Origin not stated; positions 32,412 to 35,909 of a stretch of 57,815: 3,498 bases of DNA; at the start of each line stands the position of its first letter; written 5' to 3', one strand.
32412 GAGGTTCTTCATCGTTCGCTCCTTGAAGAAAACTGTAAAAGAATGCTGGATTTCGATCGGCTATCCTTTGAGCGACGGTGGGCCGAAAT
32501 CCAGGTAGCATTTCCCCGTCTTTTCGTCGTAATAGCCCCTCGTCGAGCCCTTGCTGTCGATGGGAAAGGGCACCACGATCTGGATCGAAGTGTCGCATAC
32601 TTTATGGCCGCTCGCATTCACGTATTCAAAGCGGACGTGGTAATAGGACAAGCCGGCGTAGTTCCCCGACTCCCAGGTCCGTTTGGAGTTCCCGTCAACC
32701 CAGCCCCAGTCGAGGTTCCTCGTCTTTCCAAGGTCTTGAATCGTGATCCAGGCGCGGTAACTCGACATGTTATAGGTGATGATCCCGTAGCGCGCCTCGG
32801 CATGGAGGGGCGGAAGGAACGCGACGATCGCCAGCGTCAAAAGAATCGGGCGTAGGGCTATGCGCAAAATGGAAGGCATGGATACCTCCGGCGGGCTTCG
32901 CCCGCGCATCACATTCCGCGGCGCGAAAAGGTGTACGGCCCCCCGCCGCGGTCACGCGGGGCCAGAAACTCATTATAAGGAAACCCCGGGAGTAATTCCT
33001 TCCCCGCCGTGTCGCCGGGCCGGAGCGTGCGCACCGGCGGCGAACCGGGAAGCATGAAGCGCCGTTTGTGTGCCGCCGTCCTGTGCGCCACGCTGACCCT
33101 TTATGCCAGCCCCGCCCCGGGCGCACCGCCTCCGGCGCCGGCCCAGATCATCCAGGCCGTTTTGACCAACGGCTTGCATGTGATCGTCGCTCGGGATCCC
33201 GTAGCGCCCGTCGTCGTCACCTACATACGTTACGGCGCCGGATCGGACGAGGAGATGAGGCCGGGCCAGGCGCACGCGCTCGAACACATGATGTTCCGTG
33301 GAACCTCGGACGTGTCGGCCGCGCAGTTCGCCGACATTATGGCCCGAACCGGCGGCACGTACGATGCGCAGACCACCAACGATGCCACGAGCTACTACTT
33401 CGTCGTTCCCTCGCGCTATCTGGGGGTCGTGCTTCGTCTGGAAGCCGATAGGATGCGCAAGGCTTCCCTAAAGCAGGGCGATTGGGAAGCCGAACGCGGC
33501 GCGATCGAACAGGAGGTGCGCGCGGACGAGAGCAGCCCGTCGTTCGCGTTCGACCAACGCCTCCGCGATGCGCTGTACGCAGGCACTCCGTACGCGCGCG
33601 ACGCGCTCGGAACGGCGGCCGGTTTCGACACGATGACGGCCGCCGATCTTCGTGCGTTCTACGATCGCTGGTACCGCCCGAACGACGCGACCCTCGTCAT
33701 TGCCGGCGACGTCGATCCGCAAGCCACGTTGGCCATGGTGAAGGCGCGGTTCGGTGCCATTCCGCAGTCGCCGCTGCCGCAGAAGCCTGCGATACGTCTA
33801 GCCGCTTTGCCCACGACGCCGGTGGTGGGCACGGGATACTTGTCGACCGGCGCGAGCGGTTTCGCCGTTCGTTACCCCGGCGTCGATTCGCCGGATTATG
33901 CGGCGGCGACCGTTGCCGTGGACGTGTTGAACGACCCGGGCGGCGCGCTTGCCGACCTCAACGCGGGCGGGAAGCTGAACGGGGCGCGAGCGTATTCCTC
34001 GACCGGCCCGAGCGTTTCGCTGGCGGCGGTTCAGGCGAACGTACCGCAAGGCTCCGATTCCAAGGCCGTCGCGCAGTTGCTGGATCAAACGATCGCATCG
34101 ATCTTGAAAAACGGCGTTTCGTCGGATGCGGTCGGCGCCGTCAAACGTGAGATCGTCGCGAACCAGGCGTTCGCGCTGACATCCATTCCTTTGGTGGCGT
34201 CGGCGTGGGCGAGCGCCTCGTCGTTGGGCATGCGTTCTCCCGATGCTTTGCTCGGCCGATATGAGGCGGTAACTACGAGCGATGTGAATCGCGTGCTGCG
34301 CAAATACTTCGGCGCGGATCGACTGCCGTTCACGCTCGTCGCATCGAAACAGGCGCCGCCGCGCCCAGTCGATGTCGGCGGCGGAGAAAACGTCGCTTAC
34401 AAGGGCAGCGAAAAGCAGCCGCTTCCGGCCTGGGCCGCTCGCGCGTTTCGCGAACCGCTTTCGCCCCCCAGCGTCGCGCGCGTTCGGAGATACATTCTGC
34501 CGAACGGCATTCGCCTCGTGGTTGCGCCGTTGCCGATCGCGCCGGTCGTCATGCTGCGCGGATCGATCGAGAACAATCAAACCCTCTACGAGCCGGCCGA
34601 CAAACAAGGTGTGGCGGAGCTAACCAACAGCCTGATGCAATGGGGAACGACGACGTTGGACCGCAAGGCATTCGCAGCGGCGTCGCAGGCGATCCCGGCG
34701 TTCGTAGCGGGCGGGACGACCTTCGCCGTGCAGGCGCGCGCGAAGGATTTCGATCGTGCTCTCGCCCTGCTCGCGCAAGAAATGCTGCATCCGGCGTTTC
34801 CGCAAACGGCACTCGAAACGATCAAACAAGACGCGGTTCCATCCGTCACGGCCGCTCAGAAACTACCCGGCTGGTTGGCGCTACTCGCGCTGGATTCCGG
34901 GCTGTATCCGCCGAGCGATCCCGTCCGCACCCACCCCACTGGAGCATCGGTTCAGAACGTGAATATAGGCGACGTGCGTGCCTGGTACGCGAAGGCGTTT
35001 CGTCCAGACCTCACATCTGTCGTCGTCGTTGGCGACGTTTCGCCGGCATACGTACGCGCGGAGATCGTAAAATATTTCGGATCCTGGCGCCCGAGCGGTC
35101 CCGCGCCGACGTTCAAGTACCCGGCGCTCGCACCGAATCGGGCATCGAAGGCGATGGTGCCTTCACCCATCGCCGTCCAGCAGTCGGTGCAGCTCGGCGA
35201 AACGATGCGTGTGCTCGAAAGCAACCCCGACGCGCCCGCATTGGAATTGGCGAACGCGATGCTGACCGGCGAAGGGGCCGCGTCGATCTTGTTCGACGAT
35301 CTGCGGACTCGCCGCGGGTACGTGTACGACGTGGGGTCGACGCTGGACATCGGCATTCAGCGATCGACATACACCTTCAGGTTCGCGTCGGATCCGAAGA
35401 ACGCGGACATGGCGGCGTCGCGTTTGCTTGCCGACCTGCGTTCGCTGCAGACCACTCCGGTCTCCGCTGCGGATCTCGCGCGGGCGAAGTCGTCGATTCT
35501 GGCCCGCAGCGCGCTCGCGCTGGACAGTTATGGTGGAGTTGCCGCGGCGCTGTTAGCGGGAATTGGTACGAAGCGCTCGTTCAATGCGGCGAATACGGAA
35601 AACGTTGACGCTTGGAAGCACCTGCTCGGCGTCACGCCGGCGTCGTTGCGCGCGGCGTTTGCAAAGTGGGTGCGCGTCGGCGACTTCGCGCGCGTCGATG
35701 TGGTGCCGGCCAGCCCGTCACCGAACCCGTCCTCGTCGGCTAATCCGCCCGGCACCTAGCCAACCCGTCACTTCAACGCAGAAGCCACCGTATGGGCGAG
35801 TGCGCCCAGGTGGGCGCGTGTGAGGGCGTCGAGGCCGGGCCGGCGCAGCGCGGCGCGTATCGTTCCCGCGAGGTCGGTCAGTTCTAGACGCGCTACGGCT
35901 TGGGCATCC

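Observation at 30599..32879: Cluster of four small secreted Cys-pair paralogs from a family I could not place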

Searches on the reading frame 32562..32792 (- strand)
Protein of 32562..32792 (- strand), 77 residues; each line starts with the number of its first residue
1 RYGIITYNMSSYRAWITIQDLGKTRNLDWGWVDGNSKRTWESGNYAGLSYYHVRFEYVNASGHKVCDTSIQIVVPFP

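Call 48: find_related_loci(query=A7, collection=genome_contigs, flank=6000)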
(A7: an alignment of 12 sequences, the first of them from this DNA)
Query A7 (77 aa) in genome_contigs; peptide patterns used: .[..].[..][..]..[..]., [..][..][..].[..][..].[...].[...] (x = any residue, [..] = any of these).
25 stretches matched a pattern; 16 encode a relative of the query (tblastn E <= 1e-3); 16 distinct loci.
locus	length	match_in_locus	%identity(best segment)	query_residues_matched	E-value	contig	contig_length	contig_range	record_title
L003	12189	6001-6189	71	15-77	3e-29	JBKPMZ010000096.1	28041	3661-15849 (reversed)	MAG: Vulcanimicrobiota bacterium isolate GS_HAYS_MAG_00053 GS_HAYS_000002802304, whole genome shotgun sequence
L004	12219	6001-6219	55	2-74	3e-26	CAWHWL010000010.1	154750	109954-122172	MAG: Candidatus Eremiobacteraeota bacterium isolate MFD04434.bin.1.159 genome assembly, contig: contig_45482, whole geno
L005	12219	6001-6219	55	2-74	5e-26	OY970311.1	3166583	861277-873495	MAG: Candidatus Eremiobacteraeota bacterium isolate MFD04463.bin.c.13 genome assembly, chromosome: 1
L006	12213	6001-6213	61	4-74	9e-25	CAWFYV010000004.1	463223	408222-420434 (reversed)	MAG: Candidatus Eremiobacteraeota bacterium isolate MFD09286.bin.1.139 genome assembly, contig: contig_51075, whole geno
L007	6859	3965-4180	58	2-74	1e-24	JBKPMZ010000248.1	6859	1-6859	MAG: Vulcanimicrobiota bacterium isolate GS_HAYS_MAG_00053 GS_HAYS_000000936343, whole genome shotgun sequence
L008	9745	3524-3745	54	2-74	2e-24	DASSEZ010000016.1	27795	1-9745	MAG TPA_asm: Candidatus Baltobacteraceae bacterium isolate SMAG_U991 k141_1666830, whole genome shotgun sequence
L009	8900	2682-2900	52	2-74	8e-24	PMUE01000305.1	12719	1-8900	MAG: Vulcanimicrobiota bacterium isolate palsa_1484 73.20110700_P2S.14_contig_5698, whole genome shotgun sequence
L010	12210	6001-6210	54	4-72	2e-19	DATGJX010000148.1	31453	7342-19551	MAG TPA_asm: Candidatus Baltobacteraceae bacterium isolate SMAG_U9844 k141_578454, whole genome shotgun sequence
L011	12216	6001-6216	56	4-72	2e-18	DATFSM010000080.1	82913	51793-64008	MAG TPA_asm: Bryobacteraceae bacterium isolate SMAG_U9384 k141_2805352, whole genome shotgun sequence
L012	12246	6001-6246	49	4-74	3e-18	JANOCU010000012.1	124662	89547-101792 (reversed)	MAG: Bacteroidota bacterium isolate VAR_17_metabat_285 VAR_17_k141_1597891, whole genome shotgun sequence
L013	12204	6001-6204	53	6-72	2e-17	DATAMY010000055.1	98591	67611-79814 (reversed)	MAG TPA_asm: Usitatibacter sp. isolate SMAG_U7003 k141_717158, whole genome shotgun sequence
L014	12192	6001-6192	50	4-67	3e-16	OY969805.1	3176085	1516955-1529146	MAG: Candidatus Eremiobacteraeota bacterium isolate MFD04463.bin.c.12 genome assembly, chromosome: 1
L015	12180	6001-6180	48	15-71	1e-13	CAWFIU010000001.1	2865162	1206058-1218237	MAG: uncultured beta proteobacterium isolate MFD01872.bin.2.54 genome assembly, contig: contig_117711, whole genome shot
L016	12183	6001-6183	47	15-72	8e-13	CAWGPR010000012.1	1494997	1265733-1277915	MAG: uncultured Alphaproteobacteria bacterium isolate MFD05512.bin.1.126 genome assembly, contig: contig_9258, whole gen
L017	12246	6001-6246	38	4-72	1e-12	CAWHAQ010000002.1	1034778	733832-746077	MAG: uncultured beta proteobacterium isolate MFD04967.bin.2.7 genome assembly, contig: contig_30056, whole genome shotgu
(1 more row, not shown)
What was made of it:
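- Tried and rejected: It was rerun with the g4-type subfamily (call 48).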

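Call 54: search_solved_structures(query=A7, max_evalue=10)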
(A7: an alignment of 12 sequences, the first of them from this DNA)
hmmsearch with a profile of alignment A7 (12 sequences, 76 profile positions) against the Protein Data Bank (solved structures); distinct sequences matched with E-value up to 10: 0.

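Call 77: search_protein_families(library=pfam, max_evalue=0.001, proteins=[L012:61-3090:-, L012:3937-4737:-, L012:5212-5886:+, L012:6591-10211:-, L011:50-3373:+, L011:3373-5922:+, L011:6409-7512:-, L011:7513-8928:-, L016:4512-5807:+, L016:6407-7717:-])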
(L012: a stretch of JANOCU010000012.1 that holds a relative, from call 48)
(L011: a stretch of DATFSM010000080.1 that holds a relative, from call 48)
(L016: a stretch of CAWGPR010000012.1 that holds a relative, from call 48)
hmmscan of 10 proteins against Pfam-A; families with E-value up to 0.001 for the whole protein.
L012:61-3090:- (1009 aa): 3 families
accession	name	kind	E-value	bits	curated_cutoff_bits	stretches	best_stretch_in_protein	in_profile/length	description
PF07669.17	Eco57I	-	1.2e-21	78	25.3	1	400-559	2-165/171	Eco57I restriction-modification methylase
PF02384.22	N6_Mtase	-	3.7e-21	76.2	20.4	1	304-604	3-248/311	N-6 DNA Methylase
PF20473.4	MmeI_Mtase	-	9e-12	45.1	27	1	351-488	17-148/259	MmeI, DNA-methyltransferase domain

L012:3937-4737:- (266 aa): 0 families

L012:5212-5886:+ (224 aa): 1 family
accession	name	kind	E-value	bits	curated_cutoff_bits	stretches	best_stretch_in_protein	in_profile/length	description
PF00557.29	Peptidase_M24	-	3.1e-16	60.2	23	1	9-180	4-169/208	Metallopeptidase family M24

L012:6591-10211:- (1206 aa): 5 families
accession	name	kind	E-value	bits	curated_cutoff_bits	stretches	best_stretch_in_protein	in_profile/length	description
PF07494.17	Reg_prop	-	2.1e-85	270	20.4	9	183-206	1-24/24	Two component regulator propeller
PF07228.17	SpoIIE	-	8e-22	78.6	25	1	1008-1206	2-191/192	Stage II sporulation protein E (SpoIIE)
PF07495.19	Y_Y_Y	-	1.8e-14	53.8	26.6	1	827-886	4-64/65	Y_Y_Y domain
PF23748.1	Beta-prop_LRRK2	-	4.3e-05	23.1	26.9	0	613-641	268-296/359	LRRK2 beta propeller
PF24421.1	Ig_J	-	0.00061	20.3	29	0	830-889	40-104/104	Tip attachment protein J, Ig-like domain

L011:50-3373:+ (1107 aa): 5 families
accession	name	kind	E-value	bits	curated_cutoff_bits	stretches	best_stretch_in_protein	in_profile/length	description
PF25183.1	OMP_b-brl_4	-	1.9e-202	675.4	30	1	248-1099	2-837/838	Outer membrane beta barrel domain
PF13620.12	CarboxypepD_reg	-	2.6e-17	63.4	32.3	1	31-112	1-82/82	Carboxypeptidase regulatory-like domain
PF00593.30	TonB_dep_Rec_b-barrel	-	6.7e-07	30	27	1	486-727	21-247/436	TonB dependent receptor-like, beta-barrel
PF13715.12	CarbopepD_reg_2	-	3.1e-05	24.3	32.2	1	32-115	1-80/88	CarboxypepD_reg-like domain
PF14686.12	fn3_3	-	0.00044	20.4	24.4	0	41-103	7-71/75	Polysaccharide lyase family 4, domain II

L011:3373-5922:+ (849 aa): 4 families
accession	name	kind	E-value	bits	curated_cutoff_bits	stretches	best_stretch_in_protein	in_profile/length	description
PF01915.27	Glyco_hydro_3_C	-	8.3e-53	179.8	31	1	367-747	1-200/200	Glycosyl hydrolase family 3 C-terminal domain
PF00933.27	Glyco_hydro_3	-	1.3e-50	173.1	27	1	44-324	46-313/316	Glycosyl hydrolase family 3 N terminal domain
PF07691.17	PA14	-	1.7e-15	57.6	24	1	456-588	3-136/147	PA14 domain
PF14310.12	Fn3-like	-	1.2e-10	41.7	25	1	780-823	1-45/71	Fibronectin type III-like domain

L011:6409-7512:- (367 aa): 2 families
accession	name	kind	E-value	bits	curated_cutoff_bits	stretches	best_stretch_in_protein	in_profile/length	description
PF01408.29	GFO_IDH_MocA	-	5.4e-14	53.3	24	1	4-135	3-120/120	Oxidoreductase family, NAD-binding Rossmann fold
PF22725.1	GFO_IDH_MocA_C3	-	1e-08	35.6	27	1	145-215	3-73/124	GFO/IDH/MocA C-terminal domain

L011:7513-8928:- (471 aa): 1 family
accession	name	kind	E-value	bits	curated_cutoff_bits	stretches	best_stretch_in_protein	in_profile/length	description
PF00202.27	Aminotran_3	-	1e-85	288.3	30.5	1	67-466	8-402/403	Aminotransferase class-III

L016:4512-5807:+ (431 aa): 1 family
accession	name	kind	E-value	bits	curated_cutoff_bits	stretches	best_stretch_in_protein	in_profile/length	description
PF00202.27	Aminotran_3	-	3.9e-84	283.1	30.5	1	23-425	11-403/403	Aminotransferase class-III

L016:6407-7717:- (436 aa): 11 families
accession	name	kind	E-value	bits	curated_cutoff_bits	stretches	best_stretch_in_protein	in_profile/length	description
PF12002.13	MgsA_C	-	1.9e-65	220.2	27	1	261-426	1-166/167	MgsA AAA+ ATPase C terminal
PF16193.11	AAA_assoc_2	-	1.8e-20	73.4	34.3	1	186-260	4-81/81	AAA C-terminal domain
PF00004.35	AAA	-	3.3e-14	53.9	21.2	1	55-165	1-129/131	ATPase family associated with various cellular activities (AAA)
PF05496.18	RuvB_N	-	5.4e-12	46.2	27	1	22-141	1-118/159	Holliday junction DNA helicase RuvB P-loop domain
PF07728.20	AAA_5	-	3.5e-07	30.7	22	1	55-145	2-103/139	AAA domain (dynein-related subfamily)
PF00158.32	Sigma54_activat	-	2.6e-05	24.4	20.2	1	58-146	28-131/168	Sigma-54 interaction domain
PF01078.27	Mg_chelatase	-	3.3e-05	23.8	20.3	0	46-72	16-42/207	Magnesium chelatase, subunit ChlI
PF14532.12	Sigma54_activ_2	-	0.00015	22.5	25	1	58-141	27-105/138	Sigma-54 interaction domain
PF13173.12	AAA_14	-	0.00017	22.1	27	1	56-170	6-126/129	AAA domain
PF04851.21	ResIII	-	0.00019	21.8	22.5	0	86-123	107-140/164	Type III restriction enzyme, res subunit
PF13401.12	AAA_22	-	0.00034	21.4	27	0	53-85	6-41/130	AAA domain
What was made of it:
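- One family gene lies just downstream of a TonB-type outer-membrane protein gene and a GH3 glycosidase gene (L011, call 77).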

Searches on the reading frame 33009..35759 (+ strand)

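Call 32: search_protein_families(library=pfam, max_evalue=0.001, proteins=[window:33009-35759:+])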
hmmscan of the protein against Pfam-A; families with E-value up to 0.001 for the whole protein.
window:33009-35759:+ (916 aa): 2 families
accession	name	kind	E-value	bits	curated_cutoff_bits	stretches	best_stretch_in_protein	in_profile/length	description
PF05193.26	Peptidase_M16_C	-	8.6e-46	156.5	23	2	651-829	2-180/181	Peptidase M16 inactive domain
PF00675.25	Peptidase_M16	-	2.7e-27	95.9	22.3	2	72-202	18-148/149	Insulinase (Peptidase family M16)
